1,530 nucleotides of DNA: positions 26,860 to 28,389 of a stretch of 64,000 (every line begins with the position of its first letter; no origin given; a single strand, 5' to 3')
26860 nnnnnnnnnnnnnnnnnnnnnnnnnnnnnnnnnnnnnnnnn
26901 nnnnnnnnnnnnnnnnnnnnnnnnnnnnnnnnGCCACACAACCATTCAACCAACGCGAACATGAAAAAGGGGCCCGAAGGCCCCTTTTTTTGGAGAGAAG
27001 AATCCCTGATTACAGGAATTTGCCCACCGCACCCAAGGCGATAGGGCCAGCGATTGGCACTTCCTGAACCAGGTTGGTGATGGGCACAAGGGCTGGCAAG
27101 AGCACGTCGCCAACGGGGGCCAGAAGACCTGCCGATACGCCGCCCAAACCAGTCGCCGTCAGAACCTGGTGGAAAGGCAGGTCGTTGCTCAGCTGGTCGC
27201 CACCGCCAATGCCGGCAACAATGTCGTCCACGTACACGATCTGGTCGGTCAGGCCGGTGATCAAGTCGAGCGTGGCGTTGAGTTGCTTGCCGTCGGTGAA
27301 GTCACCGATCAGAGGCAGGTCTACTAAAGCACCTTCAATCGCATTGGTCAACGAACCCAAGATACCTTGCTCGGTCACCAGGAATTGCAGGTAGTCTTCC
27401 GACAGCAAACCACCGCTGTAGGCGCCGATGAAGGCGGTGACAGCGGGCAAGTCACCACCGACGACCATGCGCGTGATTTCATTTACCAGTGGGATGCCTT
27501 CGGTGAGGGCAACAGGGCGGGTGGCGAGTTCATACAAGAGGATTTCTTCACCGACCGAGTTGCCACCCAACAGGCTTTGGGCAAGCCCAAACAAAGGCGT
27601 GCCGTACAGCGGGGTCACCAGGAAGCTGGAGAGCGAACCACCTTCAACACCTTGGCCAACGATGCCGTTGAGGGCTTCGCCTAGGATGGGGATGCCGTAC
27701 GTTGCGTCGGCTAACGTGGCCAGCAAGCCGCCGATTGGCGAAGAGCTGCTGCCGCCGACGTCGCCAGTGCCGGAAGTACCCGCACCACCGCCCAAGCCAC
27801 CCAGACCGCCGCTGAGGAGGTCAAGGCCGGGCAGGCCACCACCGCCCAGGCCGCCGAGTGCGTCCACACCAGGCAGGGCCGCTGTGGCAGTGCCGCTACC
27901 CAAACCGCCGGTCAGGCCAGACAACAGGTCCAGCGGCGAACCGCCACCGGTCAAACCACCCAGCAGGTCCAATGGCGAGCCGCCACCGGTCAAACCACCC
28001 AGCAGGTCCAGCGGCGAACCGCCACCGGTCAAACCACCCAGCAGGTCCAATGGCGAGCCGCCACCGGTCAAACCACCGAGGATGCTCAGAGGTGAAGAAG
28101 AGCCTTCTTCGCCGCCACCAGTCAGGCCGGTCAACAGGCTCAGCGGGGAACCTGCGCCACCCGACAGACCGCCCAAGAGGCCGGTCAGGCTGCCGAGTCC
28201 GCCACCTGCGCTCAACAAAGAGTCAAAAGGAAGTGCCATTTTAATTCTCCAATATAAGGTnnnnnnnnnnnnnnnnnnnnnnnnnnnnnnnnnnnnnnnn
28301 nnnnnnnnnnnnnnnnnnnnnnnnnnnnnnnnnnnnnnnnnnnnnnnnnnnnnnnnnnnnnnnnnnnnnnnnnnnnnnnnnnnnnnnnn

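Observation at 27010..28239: Orphan hyper-acidic Gly/Leu-rich repeat protein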

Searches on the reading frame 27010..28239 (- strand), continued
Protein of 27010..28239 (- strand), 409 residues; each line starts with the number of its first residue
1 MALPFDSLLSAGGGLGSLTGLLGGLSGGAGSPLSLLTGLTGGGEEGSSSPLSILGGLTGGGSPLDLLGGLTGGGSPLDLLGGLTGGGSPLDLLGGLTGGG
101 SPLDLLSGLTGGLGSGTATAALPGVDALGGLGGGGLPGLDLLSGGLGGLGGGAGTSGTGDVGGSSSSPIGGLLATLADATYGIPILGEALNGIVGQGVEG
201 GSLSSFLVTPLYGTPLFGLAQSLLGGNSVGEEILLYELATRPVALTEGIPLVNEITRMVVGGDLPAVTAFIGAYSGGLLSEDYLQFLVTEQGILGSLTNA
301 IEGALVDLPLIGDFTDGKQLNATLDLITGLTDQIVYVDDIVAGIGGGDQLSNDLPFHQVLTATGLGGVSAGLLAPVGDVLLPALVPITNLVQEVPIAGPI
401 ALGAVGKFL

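Call 27: find_encoding_contigs(protein=P0033, flank=10000, max_places=1)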
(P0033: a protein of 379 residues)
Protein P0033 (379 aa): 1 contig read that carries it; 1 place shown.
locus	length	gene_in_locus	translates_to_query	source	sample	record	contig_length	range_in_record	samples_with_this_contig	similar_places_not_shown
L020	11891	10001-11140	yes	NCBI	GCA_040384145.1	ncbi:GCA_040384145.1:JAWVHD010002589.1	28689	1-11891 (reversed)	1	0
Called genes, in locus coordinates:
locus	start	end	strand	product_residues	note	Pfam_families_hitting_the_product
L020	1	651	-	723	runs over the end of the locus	PF21305:type_II_gspD_N0, PF03958:Secretin_N, PF00263:Secretin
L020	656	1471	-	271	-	PF01203:T2SSN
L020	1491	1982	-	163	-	PF04612:T2SSM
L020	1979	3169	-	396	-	PF05134:T2SSL, PF12693:GspL_C (weak)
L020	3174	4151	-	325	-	PF21687:T2SSK_1st (faint), PF03934:T2SSK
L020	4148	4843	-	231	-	PF07963:N_methyl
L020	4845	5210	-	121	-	PF07963:N_methyl, PF02501:T2SSI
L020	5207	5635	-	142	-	PF07963:N_methyl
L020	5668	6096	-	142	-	PF07963:N_methyl, PF08334:T2SSG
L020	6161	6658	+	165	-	PF11356:T2SSC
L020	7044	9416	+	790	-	PF20256:MoCoBD_2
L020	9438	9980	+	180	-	PF00111:Fer2, PF01799:Fer2_2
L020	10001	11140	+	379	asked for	-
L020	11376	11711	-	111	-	PF00034:Cytochrom_C, PF13442:Cytochrome_CBB3 (weak)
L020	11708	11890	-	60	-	?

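Call 32: search_solved_structures(query=A3, max_evalue=10, show_alignments=2)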
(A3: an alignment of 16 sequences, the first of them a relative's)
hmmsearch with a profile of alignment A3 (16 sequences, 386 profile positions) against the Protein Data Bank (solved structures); distinct sequences matched with E-value up to 10: 1.
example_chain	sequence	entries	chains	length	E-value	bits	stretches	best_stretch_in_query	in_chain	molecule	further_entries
6jo3_A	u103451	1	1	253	0.96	12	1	334-373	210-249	Geranylgeranylglyceryl phosphate synthase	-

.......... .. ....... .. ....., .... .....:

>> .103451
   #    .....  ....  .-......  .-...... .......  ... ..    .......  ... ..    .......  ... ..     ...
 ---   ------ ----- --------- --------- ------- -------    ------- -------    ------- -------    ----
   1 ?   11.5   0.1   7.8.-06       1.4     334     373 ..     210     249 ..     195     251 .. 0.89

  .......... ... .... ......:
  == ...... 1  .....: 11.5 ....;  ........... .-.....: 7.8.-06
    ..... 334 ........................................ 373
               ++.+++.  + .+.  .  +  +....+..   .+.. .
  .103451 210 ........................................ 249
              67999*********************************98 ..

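Call 33: search_protein_families(library=pfam, alignment_id=A3, max_evalue=1)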
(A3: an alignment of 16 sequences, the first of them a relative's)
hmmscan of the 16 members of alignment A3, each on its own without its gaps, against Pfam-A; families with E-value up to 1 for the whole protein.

A. member 1, P0001 (409 aa): 0 families

B. families by the number of members that match (of 16 scanned): 2 families
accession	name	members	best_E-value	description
PF11492.14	Dicistro_VP4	1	0.27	Cricket paralysis virus, VP4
PF09722.15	Xre_MbcA_ParS_C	1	0.98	Antitoxin Xre/MbcA/ParS C-terminal toxin-binding domain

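Call 46: list_cluster_members(proteins=[P0001, P0031, P0034])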
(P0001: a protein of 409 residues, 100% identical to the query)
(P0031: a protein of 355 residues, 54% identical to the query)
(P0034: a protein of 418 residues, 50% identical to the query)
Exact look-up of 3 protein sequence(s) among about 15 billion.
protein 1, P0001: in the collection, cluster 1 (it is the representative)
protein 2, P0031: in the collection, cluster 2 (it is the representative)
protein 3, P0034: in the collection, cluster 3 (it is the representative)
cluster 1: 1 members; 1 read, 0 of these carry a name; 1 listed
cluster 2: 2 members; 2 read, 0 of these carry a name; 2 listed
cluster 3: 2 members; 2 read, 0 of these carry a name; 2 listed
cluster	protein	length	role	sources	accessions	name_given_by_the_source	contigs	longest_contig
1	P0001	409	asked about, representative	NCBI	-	-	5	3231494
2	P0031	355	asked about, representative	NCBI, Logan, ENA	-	-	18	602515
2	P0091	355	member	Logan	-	-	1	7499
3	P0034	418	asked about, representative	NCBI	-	-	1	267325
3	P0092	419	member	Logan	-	-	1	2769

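Call 54: search_protein_families(library=pfam, proteins=[P0043, P0037, P0048, P0056], max_evalue=0.1)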
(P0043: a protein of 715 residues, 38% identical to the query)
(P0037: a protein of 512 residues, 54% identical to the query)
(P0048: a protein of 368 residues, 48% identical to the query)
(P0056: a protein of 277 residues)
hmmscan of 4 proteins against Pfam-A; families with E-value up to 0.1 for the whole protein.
P0043 (715 aa): 3 families
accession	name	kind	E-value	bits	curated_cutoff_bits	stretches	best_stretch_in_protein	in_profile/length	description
PF01219.24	DAGK_prokar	-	0.0027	18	22.3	0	131-148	52-69/102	Prokaryotic diacylglycerol kinase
PF22913.1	NBAS_11th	-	0.032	14.6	27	0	431-466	15-50/125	NBAS subunit of NRZ tethering complex, C-terminal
PF12957.13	DUF3846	-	0.06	14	27.5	0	175-195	16-36/103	Domain of unknown function (DUF3846)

P0037 (512 aa): 0 families

P0048 (368 aa): 0 families

P0056 (277 aa): 1 family
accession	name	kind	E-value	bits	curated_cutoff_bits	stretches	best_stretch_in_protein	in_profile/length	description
PF14304.11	CSTF_C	-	0.047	13.8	24.3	1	177-193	6-22/41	Transcription termination and cleavage factor C-terminal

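Call 59: find_encoding_contigs(protein=P0043, flank=7000, max_places=2)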
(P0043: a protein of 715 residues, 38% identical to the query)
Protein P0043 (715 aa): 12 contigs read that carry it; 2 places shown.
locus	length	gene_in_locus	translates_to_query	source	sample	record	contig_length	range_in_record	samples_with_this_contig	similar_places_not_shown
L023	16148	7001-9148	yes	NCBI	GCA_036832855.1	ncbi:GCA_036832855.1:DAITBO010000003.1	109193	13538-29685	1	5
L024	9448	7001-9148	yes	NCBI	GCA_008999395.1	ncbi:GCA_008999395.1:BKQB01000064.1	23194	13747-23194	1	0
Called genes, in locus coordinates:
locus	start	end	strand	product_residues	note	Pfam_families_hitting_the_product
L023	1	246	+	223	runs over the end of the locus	-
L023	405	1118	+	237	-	PF11306:DUF3108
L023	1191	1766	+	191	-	PF00156:Pribosyltran (weak)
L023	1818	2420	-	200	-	PF03358:FMN_red, PF00258:Flavodoxin_1 (weak), PF12724:Flavodoxin_5 (faint)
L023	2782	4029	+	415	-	PF03631:Virul_fac_BrkB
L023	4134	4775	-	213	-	PF01557:FAA_hydrolase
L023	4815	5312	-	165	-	-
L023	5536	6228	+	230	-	PF00881:Nitroreductase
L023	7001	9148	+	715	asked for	-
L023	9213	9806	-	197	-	PF12710:HAD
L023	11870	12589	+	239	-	PF00773:RNB, PF00575:S1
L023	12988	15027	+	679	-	PF19310:TOP_N, PF01432:Peptidase_M3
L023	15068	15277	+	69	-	PF09526:DUF2387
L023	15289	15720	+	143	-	-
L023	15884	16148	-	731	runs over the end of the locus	PF06808:DctM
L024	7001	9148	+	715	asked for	-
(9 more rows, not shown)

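Call 60: find_related_loci(query=A3, collection=metagenome_contigs, flank=8000)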
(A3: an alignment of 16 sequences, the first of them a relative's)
Query A3 (409 aa) in metagenome_contigs; peptide patterns used: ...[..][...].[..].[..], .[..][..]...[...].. (x = any residue, [..] = any of these).
244 stretches matched a pattern; 5 encode a relative of the query (tblastn E <= 1e-3); 5 distinct loci.
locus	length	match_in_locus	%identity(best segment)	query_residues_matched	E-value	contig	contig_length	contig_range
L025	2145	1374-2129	83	158-409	2e-133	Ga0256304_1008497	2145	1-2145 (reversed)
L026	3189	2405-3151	62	161-408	1e-89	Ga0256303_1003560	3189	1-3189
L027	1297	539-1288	58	157-409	4e-86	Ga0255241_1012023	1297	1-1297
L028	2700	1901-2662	45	157-409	6e-57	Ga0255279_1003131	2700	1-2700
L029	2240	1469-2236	41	154-409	5e-44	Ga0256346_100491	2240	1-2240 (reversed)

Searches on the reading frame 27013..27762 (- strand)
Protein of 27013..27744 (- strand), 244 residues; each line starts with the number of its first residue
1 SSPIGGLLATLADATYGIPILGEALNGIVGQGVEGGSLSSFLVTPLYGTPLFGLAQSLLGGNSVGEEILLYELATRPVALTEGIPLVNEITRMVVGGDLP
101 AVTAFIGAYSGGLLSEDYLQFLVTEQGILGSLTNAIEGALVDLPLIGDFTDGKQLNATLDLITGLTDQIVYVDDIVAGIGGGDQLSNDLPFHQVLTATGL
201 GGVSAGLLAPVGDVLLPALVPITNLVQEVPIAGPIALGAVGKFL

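Call 17: search_protein_representatives(protein=window:27013-27744:-)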
Query: 244 residues. Proteins with E-value up to 0.001 (for the whole library): 4; up to 1e-10: 4; up to 1e-30: 3. The best 4 are listed.
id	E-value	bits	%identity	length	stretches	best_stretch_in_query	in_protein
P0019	6.6e-79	281.8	61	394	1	2-243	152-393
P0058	8.1e-54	199.6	96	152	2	93-169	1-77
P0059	2.2e-40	155.6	43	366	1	2-242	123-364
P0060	2.1e-28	116.4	39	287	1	3-243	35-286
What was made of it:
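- Tried and rejected: Remote homology: an exhaustive phmmer of the C-domain against 1.84 billion representatives gave only 4 clusters (call 17).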

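Call 19: find_encoding_contigs(protein=P0059, flank=8000, max_places=3)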
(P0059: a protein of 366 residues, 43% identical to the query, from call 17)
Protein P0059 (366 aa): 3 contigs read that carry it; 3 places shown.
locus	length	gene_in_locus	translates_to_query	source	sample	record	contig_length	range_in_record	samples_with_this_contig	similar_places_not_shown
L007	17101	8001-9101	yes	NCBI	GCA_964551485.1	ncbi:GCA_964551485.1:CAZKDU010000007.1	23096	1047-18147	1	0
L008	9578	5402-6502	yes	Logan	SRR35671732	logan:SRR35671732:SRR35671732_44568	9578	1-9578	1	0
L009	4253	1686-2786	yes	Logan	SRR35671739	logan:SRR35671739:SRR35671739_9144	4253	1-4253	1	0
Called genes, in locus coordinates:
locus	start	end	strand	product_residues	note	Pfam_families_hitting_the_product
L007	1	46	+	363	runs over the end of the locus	?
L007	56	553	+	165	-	-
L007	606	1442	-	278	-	PF13302:Acetyltransf_3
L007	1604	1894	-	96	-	-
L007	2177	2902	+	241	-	PF06508:QueC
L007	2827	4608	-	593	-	PF05992:SbmA_BacA, PF06472:ABC_membrane_2, PF00005:ABC_tran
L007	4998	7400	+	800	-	PF20256:MoCoBD_2 (faint), PF02738:MoCoBD_1 (faint)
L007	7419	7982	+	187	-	PF00111:Fer2 (faint), PF01799:Fer2_2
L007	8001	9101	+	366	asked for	-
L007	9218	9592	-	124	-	PF00034:Cytochrom_C (weak)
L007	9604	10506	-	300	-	PF06189:5-nucleotidase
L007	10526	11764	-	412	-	PF28597:T2SSF_N, PF00482:T2SSF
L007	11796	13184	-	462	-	PF22341:GSPE_N1E (weak), PF13401:AAA_22 (faint), PF00437:T2SSE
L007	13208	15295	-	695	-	PF21305:type_II_gspD_N0, PF03958:Secretin_N, PF00263:Secretin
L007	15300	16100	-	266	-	PF01203:T2SSN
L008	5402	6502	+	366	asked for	-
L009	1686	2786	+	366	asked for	-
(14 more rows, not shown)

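Call 20: find_encoding_contigs(protein=P0060, flank=8000, max_places=3)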
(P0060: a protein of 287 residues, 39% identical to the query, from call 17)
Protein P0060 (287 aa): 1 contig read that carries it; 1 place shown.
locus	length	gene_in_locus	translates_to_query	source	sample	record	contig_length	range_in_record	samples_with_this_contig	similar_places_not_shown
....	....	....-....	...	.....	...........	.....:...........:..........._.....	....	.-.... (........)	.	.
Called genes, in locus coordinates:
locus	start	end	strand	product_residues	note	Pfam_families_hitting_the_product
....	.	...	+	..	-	?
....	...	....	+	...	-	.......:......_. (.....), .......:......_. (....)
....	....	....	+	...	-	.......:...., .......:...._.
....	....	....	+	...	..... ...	-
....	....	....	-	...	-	-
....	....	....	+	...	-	?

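Call 45: find_homologous_proteins(query=A4, max_evalue=0.01)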
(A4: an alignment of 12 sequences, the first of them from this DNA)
Query A4 (12 sequences) (250 aa, profile of the alignment): 29 proteins with E <= 0.01 among 8000 candidates.
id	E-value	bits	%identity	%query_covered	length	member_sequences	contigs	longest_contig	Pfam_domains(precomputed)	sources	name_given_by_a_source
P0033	9.9e-116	404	56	95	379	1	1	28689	-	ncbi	-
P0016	1.5e-115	403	61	100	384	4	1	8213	-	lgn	-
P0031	4.3e-115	402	53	100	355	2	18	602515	-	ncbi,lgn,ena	-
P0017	4.4e-115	402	63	99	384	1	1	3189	-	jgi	-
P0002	1.0e-114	400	87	95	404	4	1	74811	-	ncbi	ncbi:MAG: hypothetical protein V4738_12115 [Pseudomonadota bacterium]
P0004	4.4e-114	398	86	100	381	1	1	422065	-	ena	-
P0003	5.0e-114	398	86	100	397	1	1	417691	-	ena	-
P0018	5.0e-114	398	60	100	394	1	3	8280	-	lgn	-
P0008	5.2e-114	398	82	100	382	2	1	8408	-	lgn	-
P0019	7.7e-114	398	60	99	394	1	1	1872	-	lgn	-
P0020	7.9e-114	397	60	99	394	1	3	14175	-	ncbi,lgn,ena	-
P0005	1.1e-113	397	86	100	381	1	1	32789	-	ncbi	-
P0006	1.1e-113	397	86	100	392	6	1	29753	-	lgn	-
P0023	9.7e-113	394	60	99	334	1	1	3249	-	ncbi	ncbi:MAG TPA: hypothetical protein VGE70_11695, partial [Burkholderiaceae bacterium]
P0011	1.4e-112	393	85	95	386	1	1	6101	-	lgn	-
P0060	3.2e-90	320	36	96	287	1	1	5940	-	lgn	-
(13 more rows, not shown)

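Call 52: predict_structure(alignment_id=A4)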
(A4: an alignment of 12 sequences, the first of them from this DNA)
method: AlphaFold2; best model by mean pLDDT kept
length: 250 residues; sequences in the alignment: 12
mean_pLDDT: 46.1   pTM: 0.26
mean pLDDT of the five models: 46.1, 40.6, 40.3, 35.9, 33.4
residues with pLDDT >= 90: 0; 70-90: 0; 50-70: 93; < 50: 157
segments of 3 or more residues with pLDDT < 50: 1-4, 38-42, 71-78, 103-136, 149-202, 204-250
pLDDT, mean of each block of 10 residues (from residue 1): 49 63 55 54 57 63 59 48 59 58 38 29 41 47 49 44 40 37 42 43 44 39 38 29 32
secondary structure, 60 per line:
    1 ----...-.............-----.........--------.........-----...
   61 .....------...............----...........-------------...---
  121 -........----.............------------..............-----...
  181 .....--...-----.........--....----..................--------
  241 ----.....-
elements in order: H9-21 H27-35 H44-52 H58-65 H72-86 H91-101 H122-129 H134-146 H159-172 H178-185 H196-204 H207-210 H215-232 H245-249
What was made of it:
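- Tried and rejected: The C-domain alone with a 12-sequence MSA gave 46.1 (call 52).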
